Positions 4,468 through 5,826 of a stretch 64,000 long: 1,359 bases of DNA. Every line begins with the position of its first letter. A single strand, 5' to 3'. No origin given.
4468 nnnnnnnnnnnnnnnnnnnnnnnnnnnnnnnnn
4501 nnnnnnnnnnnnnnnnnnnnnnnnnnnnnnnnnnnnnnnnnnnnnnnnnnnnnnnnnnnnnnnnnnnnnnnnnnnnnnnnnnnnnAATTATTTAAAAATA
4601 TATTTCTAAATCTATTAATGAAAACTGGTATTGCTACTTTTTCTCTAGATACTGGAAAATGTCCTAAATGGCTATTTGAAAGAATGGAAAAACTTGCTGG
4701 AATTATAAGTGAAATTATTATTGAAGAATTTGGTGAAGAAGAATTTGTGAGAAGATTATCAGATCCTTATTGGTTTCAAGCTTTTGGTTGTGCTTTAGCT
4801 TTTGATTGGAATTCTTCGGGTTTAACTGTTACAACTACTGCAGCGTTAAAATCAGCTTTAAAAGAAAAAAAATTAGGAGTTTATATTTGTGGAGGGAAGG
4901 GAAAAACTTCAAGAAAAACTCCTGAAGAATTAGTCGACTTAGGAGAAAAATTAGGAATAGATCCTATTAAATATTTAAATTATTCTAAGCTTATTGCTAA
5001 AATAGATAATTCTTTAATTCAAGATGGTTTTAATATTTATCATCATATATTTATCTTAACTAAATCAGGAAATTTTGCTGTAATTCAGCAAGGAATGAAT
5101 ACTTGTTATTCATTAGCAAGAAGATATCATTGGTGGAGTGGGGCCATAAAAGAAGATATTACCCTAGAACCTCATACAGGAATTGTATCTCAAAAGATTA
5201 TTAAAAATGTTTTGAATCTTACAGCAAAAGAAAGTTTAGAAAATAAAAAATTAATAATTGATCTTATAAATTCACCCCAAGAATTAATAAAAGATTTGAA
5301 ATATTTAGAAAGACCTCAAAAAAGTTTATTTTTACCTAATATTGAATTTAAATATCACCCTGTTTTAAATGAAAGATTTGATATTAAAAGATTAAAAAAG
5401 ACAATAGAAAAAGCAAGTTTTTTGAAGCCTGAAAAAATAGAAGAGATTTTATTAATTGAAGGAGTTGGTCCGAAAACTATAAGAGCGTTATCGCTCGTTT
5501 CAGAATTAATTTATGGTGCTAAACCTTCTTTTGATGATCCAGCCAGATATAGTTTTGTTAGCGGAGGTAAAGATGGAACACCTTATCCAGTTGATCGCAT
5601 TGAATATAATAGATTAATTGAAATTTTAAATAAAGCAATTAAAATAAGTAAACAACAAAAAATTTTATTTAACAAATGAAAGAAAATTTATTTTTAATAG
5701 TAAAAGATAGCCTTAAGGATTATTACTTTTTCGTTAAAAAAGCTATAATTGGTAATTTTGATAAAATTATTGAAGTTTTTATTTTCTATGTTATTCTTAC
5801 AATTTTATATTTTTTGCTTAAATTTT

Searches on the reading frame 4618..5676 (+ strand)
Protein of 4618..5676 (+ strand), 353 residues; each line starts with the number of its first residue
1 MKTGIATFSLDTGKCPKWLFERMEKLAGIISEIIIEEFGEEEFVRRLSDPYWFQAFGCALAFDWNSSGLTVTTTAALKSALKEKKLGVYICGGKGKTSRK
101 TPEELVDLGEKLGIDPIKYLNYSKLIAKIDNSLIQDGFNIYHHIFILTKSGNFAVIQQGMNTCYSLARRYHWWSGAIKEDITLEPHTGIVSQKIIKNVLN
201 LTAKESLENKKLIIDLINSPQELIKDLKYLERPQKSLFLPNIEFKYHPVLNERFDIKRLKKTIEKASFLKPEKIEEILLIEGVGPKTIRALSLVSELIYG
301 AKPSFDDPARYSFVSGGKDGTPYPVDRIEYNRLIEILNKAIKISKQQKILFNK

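Call 88: search_protein_families(library=pfam, proteins=[window:4618-5676:+], max_evalue=0.001)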
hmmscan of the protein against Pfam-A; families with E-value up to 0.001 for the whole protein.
window:4618-5676:+ (353 aa): 1 family
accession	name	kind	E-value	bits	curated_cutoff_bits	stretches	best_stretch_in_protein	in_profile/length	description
PF05559.16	DUF763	-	1.2e-123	412.9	35.5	1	4-325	1-319/319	Protein of unknown function (DUF763)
